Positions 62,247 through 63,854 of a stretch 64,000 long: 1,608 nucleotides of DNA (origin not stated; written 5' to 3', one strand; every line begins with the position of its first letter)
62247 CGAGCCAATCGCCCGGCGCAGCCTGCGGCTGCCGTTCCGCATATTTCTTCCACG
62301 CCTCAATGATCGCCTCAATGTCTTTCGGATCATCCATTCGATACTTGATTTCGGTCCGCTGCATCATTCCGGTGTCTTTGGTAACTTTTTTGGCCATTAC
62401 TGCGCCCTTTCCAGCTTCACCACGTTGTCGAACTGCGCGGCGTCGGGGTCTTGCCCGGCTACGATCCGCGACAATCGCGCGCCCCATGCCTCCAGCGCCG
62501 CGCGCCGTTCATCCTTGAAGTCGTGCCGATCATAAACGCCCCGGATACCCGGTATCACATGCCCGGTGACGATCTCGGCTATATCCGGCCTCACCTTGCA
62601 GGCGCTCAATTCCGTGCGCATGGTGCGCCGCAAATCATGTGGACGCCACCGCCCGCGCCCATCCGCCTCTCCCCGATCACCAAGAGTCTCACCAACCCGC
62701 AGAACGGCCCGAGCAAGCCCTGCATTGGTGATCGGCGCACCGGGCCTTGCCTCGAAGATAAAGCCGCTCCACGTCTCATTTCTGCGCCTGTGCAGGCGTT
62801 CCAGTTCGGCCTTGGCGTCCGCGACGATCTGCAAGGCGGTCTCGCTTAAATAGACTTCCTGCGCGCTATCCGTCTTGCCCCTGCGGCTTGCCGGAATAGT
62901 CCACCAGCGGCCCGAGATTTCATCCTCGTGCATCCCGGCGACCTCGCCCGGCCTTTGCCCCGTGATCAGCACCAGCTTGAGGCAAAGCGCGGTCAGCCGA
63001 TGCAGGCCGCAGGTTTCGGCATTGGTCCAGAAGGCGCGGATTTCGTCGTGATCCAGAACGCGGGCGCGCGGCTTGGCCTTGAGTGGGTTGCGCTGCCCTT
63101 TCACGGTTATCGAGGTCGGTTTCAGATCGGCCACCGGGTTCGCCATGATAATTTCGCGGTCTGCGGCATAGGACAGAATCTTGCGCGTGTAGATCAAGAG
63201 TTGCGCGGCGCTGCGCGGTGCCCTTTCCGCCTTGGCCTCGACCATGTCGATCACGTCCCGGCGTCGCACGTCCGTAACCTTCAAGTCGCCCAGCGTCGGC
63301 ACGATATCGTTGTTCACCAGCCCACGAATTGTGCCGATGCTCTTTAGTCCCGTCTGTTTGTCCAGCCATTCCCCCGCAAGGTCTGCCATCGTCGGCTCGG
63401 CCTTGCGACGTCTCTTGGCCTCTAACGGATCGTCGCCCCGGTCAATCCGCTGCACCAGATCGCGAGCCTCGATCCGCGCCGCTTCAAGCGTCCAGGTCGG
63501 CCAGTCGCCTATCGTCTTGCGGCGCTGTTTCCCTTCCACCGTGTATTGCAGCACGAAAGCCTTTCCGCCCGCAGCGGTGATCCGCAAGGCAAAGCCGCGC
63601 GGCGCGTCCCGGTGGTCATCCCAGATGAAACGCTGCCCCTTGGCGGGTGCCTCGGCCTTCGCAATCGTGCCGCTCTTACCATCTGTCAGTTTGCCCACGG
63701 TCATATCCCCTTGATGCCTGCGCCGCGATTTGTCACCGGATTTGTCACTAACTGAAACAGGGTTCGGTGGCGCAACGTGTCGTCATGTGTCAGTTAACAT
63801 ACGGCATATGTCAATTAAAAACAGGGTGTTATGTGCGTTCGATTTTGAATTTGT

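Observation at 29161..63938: Intact nutrient-scavenging phage-satellite-like island in an alphaproteobacterium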

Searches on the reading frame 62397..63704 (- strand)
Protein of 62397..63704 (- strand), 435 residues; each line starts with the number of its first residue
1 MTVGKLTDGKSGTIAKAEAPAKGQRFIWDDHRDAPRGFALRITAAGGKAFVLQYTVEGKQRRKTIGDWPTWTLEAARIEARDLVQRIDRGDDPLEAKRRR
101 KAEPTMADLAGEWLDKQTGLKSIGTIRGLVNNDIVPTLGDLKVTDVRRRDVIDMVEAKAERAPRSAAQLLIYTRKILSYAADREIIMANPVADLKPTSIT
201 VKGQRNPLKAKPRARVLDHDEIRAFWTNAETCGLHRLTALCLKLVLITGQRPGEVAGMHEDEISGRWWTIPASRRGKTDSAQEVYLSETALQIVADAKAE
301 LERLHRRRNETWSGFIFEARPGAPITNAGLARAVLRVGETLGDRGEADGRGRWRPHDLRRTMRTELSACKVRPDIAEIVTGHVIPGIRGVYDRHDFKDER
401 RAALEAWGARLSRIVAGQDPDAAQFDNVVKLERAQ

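Call 11: search_protein_families(library=pfam, proteins=[window:62397-63704:-], max_evalue=0.01)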
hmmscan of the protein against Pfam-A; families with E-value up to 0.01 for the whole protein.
window:62397-63704:- (435 aa): 3 families
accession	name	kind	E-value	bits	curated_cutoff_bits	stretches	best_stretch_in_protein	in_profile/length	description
PF13356.12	Arm-DNA-bind_3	-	2.7e-15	56.7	27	1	25-99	15-82/83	Arm DNA-binding domain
PF00589.27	Phage_integrase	-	6.7e-14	52.5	27.1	1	216-394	2-168/172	Phage integrase family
PF22022.2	Phage_int_M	-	8.9e-10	39.1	27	1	108-195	3-94/96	Phage integrase central domain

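Call 12: search_protein_families(library=phrogs, proteins=[window:62397-63704:-], max_evalue=0.001)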
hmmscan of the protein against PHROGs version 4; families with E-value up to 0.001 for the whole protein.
window:62397-63704:- (435 aa): 6 families
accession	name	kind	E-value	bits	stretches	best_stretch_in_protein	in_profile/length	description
phrog_1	-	integration and excision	1.2e-53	184.3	1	18-424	105-464/611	integrase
phrog_17497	-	unknown function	3.4e-21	76.7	1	352-421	57-126/133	-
phrog_216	-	integration and excision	4.2e-15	56.6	1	170-385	19-215/301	integrase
phrog_3423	-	unknown function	9.8e-15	55.9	1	36-152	29-154/157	-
phrog_24775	-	unknown function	1.3e-08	35.8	1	351-421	26-96/101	-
phrog_23783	-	integration and excision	0.00075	20.5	0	99-200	55-158/162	integrase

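Call 66: find_encoding_contigs(protein=window:62397-63704:-, flank=10000, max_places=6)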
Protein window:62397-63704:- (435 aa): no gene with exactly this product is on record in the collection.
